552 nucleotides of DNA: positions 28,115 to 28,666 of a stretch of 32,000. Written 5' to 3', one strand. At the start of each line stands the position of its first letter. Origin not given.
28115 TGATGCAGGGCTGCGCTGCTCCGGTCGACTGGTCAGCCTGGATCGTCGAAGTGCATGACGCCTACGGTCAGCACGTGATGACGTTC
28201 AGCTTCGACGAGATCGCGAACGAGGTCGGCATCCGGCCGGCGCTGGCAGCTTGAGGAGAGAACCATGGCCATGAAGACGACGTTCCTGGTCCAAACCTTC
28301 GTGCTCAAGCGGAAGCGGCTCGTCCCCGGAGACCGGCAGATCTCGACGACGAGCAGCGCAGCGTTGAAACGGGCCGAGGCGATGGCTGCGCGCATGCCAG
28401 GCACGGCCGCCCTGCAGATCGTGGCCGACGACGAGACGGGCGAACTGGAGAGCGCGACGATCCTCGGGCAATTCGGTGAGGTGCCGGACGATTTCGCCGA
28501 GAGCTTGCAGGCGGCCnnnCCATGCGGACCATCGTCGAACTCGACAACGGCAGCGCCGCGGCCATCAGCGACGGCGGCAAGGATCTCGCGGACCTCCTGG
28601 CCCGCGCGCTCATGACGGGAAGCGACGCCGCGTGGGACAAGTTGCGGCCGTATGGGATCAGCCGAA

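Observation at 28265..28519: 84-aa paralogue pair evolving under purifying selection, family not recognised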

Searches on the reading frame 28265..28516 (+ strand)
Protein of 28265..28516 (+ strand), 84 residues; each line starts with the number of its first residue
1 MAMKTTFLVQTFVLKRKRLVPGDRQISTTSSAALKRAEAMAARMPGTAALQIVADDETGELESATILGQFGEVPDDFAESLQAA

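Call 8: search_protein_families(library=pfam, proteins=[window:28265-28516:+], max_evalue=10)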
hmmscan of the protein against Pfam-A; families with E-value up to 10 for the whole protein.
seq(84 aa): 0 families

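Call 9: search_protein_families(library=ncbifam, proteins=[window:28265-28516:+], max_evalue=10)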
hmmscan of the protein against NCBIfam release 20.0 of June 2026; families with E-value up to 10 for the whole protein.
seq(84 aa): 0 families

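Call 14: search_dna_similar(query=window:28265-28516:+, collection=plasmids, mode=protein, max_rows=30, max_evalue=0.001)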
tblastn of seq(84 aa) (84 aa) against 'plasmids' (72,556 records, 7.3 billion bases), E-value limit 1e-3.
Records with a match: 11; places in all: 11; records where one place covers at least 80% of the query: 9.
Best place of each record, by identity: 80-90% 1; 60-80% 3; <60% 7.
By first word of the organism name: Rhizobium 6; Methylobacterium 4; Sinorhizobium 1.
By predicted mobility (MOB-suite, as given by PLSDB): non-mobilizable 10; mobilizable 1.
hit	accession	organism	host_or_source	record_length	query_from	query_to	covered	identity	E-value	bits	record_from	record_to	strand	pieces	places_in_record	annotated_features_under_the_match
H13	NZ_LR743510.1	Methylobacterium bullatum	-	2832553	1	81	96%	82.7%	8e-32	122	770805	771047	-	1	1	none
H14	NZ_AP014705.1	Methylobacterium aquaticum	-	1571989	1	81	96%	72.8%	4e-24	100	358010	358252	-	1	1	none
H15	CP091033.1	Sinorhizobium sp. B11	soybean,TY,soil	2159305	1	75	89%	38.7%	7e-4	43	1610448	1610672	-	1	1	hypothetical protein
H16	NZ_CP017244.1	Rhizobium etli 8C-3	Phaseolus vulgaris,cell culture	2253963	1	75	89%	37.3%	2e-4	44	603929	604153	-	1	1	record has no annotation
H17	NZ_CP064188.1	Rhizobium sp. 007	Onobrychis viciifolia,cell culture,root ...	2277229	1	75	89%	37.3%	8e-4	43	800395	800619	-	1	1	none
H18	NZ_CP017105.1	Rhizobium gallicum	Phaseolus vulgaris,Whole ...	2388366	1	75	89%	37.3%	8e-4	43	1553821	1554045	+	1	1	none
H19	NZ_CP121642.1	Rhizobium sp. CC1099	Onobrychis viciifolia,cell culture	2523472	1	75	89%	37.3%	8e-4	43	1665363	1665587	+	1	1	none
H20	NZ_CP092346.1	Rhizobium gallicum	Phaseolus vulgaris,Cell culture,nodule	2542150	1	75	89%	37.3%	8e-4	43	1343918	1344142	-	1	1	none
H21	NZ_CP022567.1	Rhizobium leguminosarum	Root nodule,Pisum sativum root-nodule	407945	1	75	89%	36.0%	6e-4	43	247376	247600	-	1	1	hypothetical protein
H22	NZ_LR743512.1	Methylobacterium bullatum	-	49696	48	84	44%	67.6%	1e-5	48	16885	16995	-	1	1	hypothetical protein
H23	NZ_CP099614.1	Methylobacterium sp.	Arabidopsis thaliana,pure culture,leaf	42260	1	31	37%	77.4%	8e-9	57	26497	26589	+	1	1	none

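Call 15: find_homologous_proteins(query=window:28265-28516:+, max_evalue=0.001)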
Query seq(84 aa) (84 aa): 353 proteins with E <= 0.001 among 353 candidates; the best 120 are listed.
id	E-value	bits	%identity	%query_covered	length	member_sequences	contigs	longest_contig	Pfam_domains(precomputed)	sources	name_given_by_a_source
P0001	2.3e-44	166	100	100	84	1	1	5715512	-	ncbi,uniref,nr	ncbi:protein of unknown function [Methylorubrum extorquens]|uniref:Uncharacterized protein n=1 Tax=M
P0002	3.3e-44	165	99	100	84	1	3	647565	-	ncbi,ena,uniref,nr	ncbi:hypothetical protein ASF36_13780 [Methylobacterium sp. Leaf90]|uniref:hypothetical protein n=1 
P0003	6.0e-44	164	99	100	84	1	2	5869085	-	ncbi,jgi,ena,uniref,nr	ncbi:MAG: hypothetical protein MIN69_05865 [Methylorubrum extorquens]|jgi:hypothetical protein|unire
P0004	7.7e-44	164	98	100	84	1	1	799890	-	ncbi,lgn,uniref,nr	ncbi:hypothetical protein [Methylorubrum populi]|uniref:Putative MFS-type transporter n=1 Tax=Methyl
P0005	8.3e-44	164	98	100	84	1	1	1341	-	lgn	-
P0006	8.6e-44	164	98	100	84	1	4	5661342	-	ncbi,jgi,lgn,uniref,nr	ncbi:hypothetical protein [Methylorubrum extorquens]|jgi:hypothetical protein|uniref:Uncharacterized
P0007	8.8e-44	164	98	100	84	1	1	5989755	-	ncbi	ncbi:hypothetical protein [Methylorubrum extorquens]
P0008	1.8e-43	163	98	100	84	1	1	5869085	-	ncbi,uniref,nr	ncbi:hypothetical protein OKC48_16450 [Methylorubrum extorquens]|uniref:hypothetical protein n=1 Tax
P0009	1.8e-43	163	98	100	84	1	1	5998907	-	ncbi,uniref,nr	ncbi:hypothetical protein [Methylorubrum extorquens]|uniref:Uncharacterized protein n=1 Tax=Methylor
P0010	2.0e-43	163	96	100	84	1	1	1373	-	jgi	jgi:hypothetical protein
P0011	2.3e-43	162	96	100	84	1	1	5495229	-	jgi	jgi:hypothetical protein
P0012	2.4e-43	162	98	100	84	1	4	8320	-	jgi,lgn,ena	jgi:hypothetical protein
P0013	3.2e-43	162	96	100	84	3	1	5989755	-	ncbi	ncbi:hypothetical protein [Methylorubrum extorquens]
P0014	4.6e-43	161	96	100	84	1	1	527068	-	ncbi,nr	ncbi:hypothetical protein FHR71_002171 [Methylobacterium sp. RAS18]|nr:hypothetical protein [Methylo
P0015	4.7e-43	161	96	100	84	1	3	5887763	-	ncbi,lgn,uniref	ncbi:hypothetical protein ACSD7O_20335 [Methylorubrum extorquens]|uniref:hypothetical protein n=1 Ta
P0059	3.5e-37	143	80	100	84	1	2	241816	-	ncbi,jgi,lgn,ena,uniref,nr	ncbi:hypothetical protein [Methylobacterium gossipiicola]|uniref:Uncharacterized protein n=1 Tax=Met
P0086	3.9e-36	140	83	96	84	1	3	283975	-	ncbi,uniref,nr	ncbi:hypothetical protein [Methylobacterium haplocladii]|uniref:Uncharacterized protein n=1 Tax=Meth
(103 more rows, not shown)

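Call 24: search_protein_representatives(alignment_id=A1)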
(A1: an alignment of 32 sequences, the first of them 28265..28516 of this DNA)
Query: 32 sequences, 84 profile positions. Proteins with E-value up to 0.001 (for the whole library): 183; up to 1e-10: 59; up to 1e-30: 3. The best 150 are listed.
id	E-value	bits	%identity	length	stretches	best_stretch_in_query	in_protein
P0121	6.1e-37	141.7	-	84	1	1-84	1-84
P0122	1.2e-32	127.9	-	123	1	2-81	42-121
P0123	1.9e-31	124.1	-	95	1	1-60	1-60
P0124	1.1e-30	121.7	-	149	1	1-84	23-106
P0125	3.7e-30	120.0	-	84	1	1-83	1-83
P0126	5.4e-28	113.0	-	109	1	1-64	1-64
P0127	1.2e-27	111.9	-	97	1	14-83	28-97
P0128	1.6e-24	101.9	-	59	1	27-84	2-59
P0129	6.6e-24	99.9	-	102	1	1-83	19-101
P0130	1.3e-22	95.7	-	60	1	1-59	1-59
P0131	2.3e-22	95.0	-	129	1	1-61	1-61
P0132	2.7e-22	94.7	-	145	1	1-61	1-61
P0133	3.7e-21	91.1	-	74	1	31-83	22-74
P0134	1.0e-20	89.7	-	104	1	4-84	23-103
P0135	9.7e-20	86.6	-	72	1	35-83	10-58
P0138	2.0e-18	82.4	-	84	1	1-79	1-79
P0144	5.8e-17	77.7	-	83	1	4-83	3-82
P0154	1.7e-15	73.0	-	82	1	1-83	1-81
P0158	1.1e-14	70.3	-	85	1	1-81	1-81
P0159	1.6e-14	69.9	-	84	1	1-82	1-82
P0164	2.5e-13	66.0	-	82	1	1-83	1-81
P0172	2.2e-12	63.0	-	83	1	2-81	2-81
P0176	5.0e-11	58.7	-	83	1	1-81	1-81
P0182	1.3e-10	57.4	-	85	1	1-83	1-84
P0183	2.9e-10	56.2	-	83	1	4-78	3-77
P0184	3.1e-10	56.1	-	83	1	1-81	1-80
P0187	9.8e-10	54.5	-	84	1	1-84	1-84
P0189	1.5e-09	53.9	-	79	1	4-79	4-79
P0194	2.0e-09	53.5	-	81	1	1-79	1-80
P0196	2.2e-09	53.4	-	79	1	1-77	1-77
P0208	7.2e-08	48.5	-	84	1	3-77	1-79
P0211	1.2e-07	47.8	-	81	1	5-79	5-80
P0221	7.9e-07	45.2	-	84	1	1-80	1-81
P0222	9.2e-07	45.0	-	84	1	1-81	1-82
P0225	1.5e-06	44.3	-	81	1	1-78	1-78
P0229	2.1e-06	43.8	-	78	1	1-76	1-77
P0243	1.1e-05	41.5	-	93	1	1-78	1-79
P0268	1.1e-04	38.3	-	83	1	5-77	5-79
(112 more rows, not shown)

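Call 26: predict_structure(alignment_id=A1)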
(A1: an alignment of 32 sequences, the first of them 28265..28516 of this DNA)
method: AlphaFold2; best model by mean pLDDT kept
length: 84 residues; sequences in the alignment: 32
mean_pLDDT: 55.7   pTM: 0.44
mean pLDDT of the five models: 55.7, 50.9, 50.4, 44.7, 43.6
residues with pLDDT >= 90: 0; 70-90: 3; 50-70: 54; < 50: 27
segments of 3 or more residues with pLDDT < 50: 1-25
pLDDT, mean of each block of 10 residues (from residue 1): 37 41 50 67 65 61 66 60 51
secondary structure, 60 per line:
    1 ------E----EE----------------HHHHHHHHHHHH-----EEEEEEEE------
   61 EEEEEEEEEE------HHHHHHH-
elements in order: H30-41 E47-54 E61-70 H77-83

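Call 28: search_solved_structures(query=A2, max_evalue=10, show_alignments=2)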
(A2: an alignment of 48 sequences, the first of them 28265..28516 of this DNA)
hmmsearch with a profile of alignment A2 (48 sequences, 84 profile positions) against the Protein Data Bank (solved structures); distinct sequences matched with E-value up to 10: 4.
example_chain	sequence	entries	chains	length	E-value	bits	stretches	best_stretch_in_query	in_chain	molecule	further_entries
8fje_A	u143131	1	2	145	0.21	14.4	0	67-81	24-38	E8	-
5hkq_A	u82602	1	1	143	0.63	12.9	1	18-62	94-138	Contact-dependent inhibitor A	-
3kxq_A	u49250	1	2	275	0.65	12.9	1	21-59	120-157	Triosephosphate isomerase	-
6yw5_QQ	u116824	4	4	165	9.7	9.1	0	24-51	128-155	Mitochondrial 37S ribosomal protein S17 | uS17m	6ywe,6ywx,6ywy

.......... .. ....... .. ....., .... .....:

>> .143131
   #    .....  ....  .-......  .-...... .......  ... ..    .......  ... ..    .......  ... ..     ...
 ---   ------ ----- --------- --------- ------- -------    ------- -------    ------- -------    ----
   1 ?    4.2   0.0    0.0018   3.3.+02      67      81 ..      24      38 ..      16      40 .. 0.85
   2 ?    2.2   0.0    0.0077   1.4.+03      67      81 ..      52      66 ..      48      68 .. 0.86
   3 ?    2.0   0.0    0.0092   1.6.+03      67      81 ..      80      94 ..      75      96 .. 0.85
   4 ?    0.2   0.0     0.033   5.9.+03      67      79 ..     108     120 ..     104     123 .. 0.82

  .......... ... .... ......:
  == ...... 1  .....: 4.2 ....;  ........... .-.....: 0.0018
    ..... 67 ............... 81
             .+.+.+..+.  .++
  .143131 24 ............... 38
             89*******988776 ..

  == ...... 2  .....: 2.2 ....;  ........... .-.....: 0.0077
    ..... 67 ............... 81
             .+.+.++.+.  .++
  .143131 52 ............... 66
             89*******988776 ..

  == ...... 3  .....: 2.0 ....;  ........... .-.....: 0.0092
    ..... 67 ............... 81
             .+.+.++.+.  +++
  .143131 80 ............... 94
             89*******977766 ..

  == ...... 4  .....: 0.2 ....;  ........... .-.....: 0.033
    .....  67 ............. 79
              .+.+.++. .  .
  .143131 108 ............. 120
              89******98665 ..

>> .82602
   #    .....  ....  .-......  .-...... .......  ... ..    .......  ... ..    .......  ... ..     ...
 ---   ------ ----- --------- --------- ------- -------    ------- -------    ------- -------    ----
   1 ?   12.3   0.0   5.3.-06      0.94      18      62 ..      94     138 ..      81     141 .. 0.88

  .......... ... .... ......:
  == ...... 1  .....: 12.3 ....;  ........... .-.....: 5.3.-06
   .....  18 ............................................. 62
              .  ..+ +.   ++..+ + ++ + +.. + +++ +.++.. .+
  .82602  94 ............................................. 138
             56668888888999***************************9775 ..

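Call 29: search_protein_families(library=pfam, alignment_id=A2, max_evalue=1)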
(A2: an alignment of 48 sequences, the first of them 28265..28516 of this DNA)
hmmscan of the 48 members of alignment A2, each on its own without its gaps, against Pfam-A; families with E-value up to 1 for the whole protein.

A. member 1, window:28265-28516:+ (84 aa): 0 families

B. families by the number of members that match (of 48 scanned): 19 families
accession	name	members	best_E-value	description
PF09954.14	DUF2188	1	0.0047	Uncharacterized protein conserved in bacteria (DUF2188)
PF03566.19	Peptidase_A21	1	0.033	Peptidase family A21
PF13432.12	TPR_16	1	0.034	Tetratricopeptide repeat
PF02720.22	DUF222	1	0.045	Domain of unknown function (DUF222)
PF02852.28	Pyr_redox_dim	1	0.051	Pyridine nucleotide-disulphide oxidoreductase, dimerisation domain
PF05690.20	ThiG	1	0.062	Thiazole biosynthesis protein ThiG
PF00590.25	TP_methylase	1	0.064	Tetrapyrrole (Corrin/Porphyrin) Methylases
PF16554.10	OAM_dimer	1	0.091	Dimerisation domain of d-ornithine 4,5-aminomutase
PF00391.29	PEP-utilizers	1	0.11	PEP-utilising enzyme, mobile domain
PF12545.13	DUF3739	1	0.11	Filamentous haemagglutinin family outer membrane protein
PF14120.11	YhzD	1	0.11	YhzD-like protein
PF04845.19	PurA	1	0.13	PurA ssDNA and RNA-binding protein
PF13896.12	Glyco_transf_49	1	0.14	Glycosyl-transferase for dystroglycan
PF16572.11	HlyD_D4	1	0.14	Long alpha hairpin domain of cation efflux system protein, CusB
PF21946.1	LppM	1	0.18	LppM domain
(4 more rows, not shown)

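Call 31: find_related_loci(query=A1, collection=genome_contigs, flank=5000)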
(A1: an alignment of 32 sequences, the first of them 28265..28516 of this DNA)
Query A1 (84 aa) in genome_contigs; peptide patterns used: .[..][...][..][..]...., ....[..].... (x = any residue, [..] = any of these).
582 stretches matched a pattern; 202 encode a relative of the query (tblastn E <= 1e-3); the best 80 are kept; 79 distinct loci.
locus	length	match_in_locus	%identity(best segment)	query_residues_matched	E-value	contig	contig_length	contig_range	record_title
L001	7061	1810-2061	94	1-84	1e-48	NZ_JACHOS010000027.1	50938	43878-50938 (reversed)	Methylorubrum rhodesianum strain DSM 5687 Ga0373205_27, whole genome shotgun sequence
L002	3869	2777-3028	92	1-84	3e-47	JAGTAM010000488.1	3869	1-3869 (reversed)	MAG: Proteobacteria bacterium isolate OH_CBrB_238 k127_3299448, whole genome shotgun sequence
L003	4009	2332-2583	88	1-84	2e-46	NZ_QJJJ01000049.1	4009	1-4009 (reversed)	Methylobacterium sp. B4 Ga0157232_149, whole genome shotgun sequence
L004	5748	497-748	87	1-84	7e-46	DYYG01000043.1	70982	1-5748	MAG TPA_asm: Methylorubrum populi isolate 316 c_000000000043_SRA:SRR6323348, whole genome shotgun sequence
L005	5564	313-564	87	1-84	7e-46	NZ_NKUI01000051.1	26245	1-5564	Methylorubrum zatmanii strain LMG 6087 Methylo-6087_S2_L001_R1_001__paired__contig_51, whole genome shotgun sequence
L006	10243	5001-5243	83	1-81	2e-44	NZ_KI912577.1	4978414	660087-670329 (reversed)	Methylobacterium sp. 10 K368DRAFT_scaffold00001.1, whole genome shotgun sequence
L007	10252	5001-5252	83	1-84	1e-44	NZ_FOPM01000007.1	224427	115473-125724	Methylobacterium gossipiicola strain Gh-105, whole genome shotgun sequence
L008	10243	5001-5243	83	1-81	3e-44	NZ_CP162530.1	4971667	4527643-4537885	Methylobacterium bullatum strain LMG 24788 chromosome, complete genome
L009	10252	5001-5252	82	1-84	3e-44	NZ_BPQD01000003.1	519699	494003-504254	Methylobacterium adhaesivum strain DSM 17169 entry3, whole genome shotgun sequence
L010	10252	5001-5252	83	1-84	5e-44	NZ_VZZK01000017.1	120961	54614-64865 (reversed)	Methylobacterium soli strain YIM 48816 Scaffold17, whole genome shotgun sequence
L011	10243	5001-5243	83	1-81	8e-44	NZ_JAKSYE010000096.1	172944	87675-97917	Methylobacterium sp. E-045 k141_6580, whole genome shotgun sequence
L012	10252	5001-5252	82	1-84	6e-44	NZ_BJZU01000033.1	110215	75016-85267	Methylobacterium oxalidis strain NBRC 107715 sequence033, whole genome shotgun sequence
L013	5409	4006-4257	83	1-84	5e-44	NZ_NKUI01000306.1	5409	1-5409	Methylorubrum zatmanii strain LMG 6087 Methylo-6087_S2_L001_R1_001__paired__contig_306, whole genome shotgun sequence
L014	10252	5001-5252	80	1-84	3e-43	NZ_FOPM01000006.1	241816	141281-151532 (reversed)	Methylobacterium gossipiicola strain Gh-105, whole genome shotgun sequence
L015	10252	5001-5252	81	1-84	3e-43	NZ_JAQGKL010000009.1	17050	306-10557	MAG: Methylobacterium sp. isolate RYN_510 scaffold_2639453, whole genome shotgun sequence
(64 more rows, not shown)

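Call 35: predict_structure(alignment_id=A2)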
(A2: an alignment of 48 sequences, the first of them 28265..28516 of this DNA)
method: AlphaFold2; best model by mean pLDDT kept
length: 84 residues; sequences in the alignment: 48
mean_pLDDT: 89.1   pTM: 0.73
mean pLDDT of the five models: 89.1, 88.7, 87.8, 87.6, 85.6
residues with pLDDT >= 90: 54; 70-90: 27; 50-70: 3; < 50: 0
segments of 3 or more residues with pLDDT < 50: none
pLDDT, mean of each block of 10 residues (from residue 1): 87 91 92 94 93 86 90 87 71
secondary structure, 60 per line:
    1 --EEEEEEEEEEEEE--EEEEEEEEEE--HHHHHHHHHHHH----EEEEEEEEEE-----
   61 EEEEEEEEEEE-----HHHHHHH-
elements in order: E3-15 E18-27 H30-41 E46-55 E61-71 H77-83

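Call 39: fold_search(model_id=the predicted structure, library=pdb)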
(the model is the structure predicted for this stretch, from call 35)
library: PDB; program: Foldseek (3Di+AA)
matches with E <= 10: 549; with E <= 0.001: 0
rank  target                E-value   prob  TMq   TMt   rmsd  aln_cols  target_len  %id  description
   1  9n37_I                2.9e-01  0.77  0.46  0.36   6.1        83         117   12  Cryo-EM structure of Rubisco from Arabidopsis thaliana with the 1A small subunit isoform (released 2026-02-04)
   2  9mur_I                3.4e-01  0.72  0.46  0.35   5.1        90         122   16  Cryo-EM structure of Rubisco from Arabidopsis thaliana with the 2B small subunit isoform (released 2026-01-21)
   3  9vvn                  3.4e-01  0.14  0.25  0.16  13.1       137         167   11  Crystal structure of computationally designed protein VTP-4 (released 2025-08-13)
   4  7zc1_B                4.1e-01  0.72  0.47  0.39   4.5        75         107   11  Subtomogram averaging of Rubisco from Cyanobium carboxysome (released 2022-07-06)
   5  9ma5_A                5.1e-01  0.13  0.27  0.11   9.1        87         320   13  CryoEM structure of a transmembrane protein (released 2026-03-18)
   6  6z1g_A                5.4e-01  0.60  0.38  0.37   4.9        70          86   18  CryoEM structure of the interaction between Rubisco Activase small-subunit-like (SSUL) domain with Rubisco from Nostoc (released 2020-09-23)
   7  9o49_I                5.4e-01  0.44  0.39  0.30   8.2        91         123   15  Cryo-EM structure of Rubisco with hetero small subunit 1A3B form I (released 2026-04-08)
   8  6has_A                5.7e-01  0.69  0.39  0.38   4.9        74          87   20  Crystal Structure of the small subunit-like domain of Rubisco activase from Nostoc sp. (strain PCC 7120) (released 2020-01-15)
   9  9o49_J                5.7e-01  0.38  0.38  0.29   8.3        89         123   15  Cryo-EM structure of Rubisco with hetero small subunit 1A3B form I (released 2026-04-08)
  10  7chr                  6.3e-01  0.12  0.24  0.26   9.3        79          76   13  AcrIF9 (released 2020-12-23)
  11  9chz_I                6.7e-01  0.44  0.44  0.34   7.3        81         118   11  Anthoceros agrestis Rubisco assembled with Raf1 Raf2 and BSD2 (released 2024-11-13)
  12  6z1f_I                7.1e-01  0.54  0.44  0.37   5.3        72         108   12  CryoEM structure of Rubisco Activase with its substrate Rubisco from Nostoc sp. (strain PCC7120) (released 2020-09-23)
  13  3vsq                  7.1e-01  0.15  0.28  0.16   7.8        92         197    6  Crystal Structure of the Cytoplasmic Domain of G-Protein-Gated Inward Rectifier Potassium Channel Kir3.2 E236R Mutant in (released 2013-05-08)
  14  9mh8_A                7.1e-01  0.13  0.26  0.10   8.7        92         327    6  CryoEM structure of G protein-gated inwardly rectifying potassium channel GIRK2 R92F (State 2) (released 2025-12-10)
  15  7fao_A                7.5e-01  0.63  0.37  0.33   3.5        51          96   12  Top7 surface mutant K42A Q43A K46A K57S K58S, and I68R (released 2022-05-18)
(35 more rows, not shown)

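Call 40: fold_search(model_id=the predicted structure, library=viral)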
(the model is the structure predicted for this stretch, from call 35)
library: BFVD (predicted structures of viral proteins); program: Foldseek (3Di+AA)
matches with E <= 10: 1012; with E <= 0.001: 0
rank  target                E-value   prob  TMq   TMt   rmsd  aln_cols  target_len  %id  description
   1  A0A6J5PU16            5.0e-03  0.99  0.40  0.28   9.1        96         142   17  Uncharacterized protein [uncultured Caudovirales phage]
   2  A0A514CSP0            1.3e-02  0.99  0.43  0.41  12.9        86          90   13  Uncharacterized protein [Achromobacter phage Motura]
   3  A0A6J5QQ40            2.3e-02  1.00  0.58  0.64   4.1        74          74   23  Uncharacterized protein [uncultured Caudovirales phage]
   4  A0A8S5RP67            2.6e-02  1.00  0.63  0.48   3.2        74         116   15  Uncharacterized protein [virus sp. ctBS918]
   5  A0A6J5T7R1            3.2e-02  0.96  0.45  0.32  12.5        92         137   17  Uncharacterized protein [uncultured Caudovirales phage]
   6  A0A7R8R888            3.8e-02  0.99  0.45  0.47   4.1        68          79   13  (no name in the UniProt tables at hand)
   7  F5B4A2                5.3e-02  1.00  0.54  0.51   2.8        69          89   16  (no name in the UniProt tables at hand)
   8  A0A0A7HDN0            5.9e-02  0.98  0.43  0.23   5.4        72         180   18  Uncharacterized protein [Escherichia phage vB_EcoM_VR26]
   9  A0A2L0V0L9            6.3e-02  0.66  0.33  0.19   8.0        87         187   11  Uncharacterized protein [Agrobacterium phage Atu_ph07]
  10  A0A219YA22            6.6e-02  0.84  0.42  0.33  10.8       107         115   10  (no name in the UniProt tables at hand)
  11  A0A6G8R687            7.8e-02  0.99  0.52  0.55   5.6        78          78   13  Uncharacterized protein [Synechococcus phage S-N03]
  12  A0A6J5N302            7.8e-02  0.80  0.42  0.33   9.4       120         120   10  Uncharacterized protein [uncultured Caudovirales phage]
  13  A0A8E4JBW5            8.3e-02  0.84  0.43  0.14   7.3        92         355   11  (no name in the UniProt tables at hand)
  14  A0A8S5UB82            9.3e-02  0.63  0.38  0.28  10.0        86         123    8  Uncharacterized protein [Siphoviridae sp. ctcK97]
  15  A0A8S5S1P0            9.8e-02  0.91  0.44  0.48   4.9        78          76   10  Uncharacterized protein [Siphoviridae sp. ctCIv11]
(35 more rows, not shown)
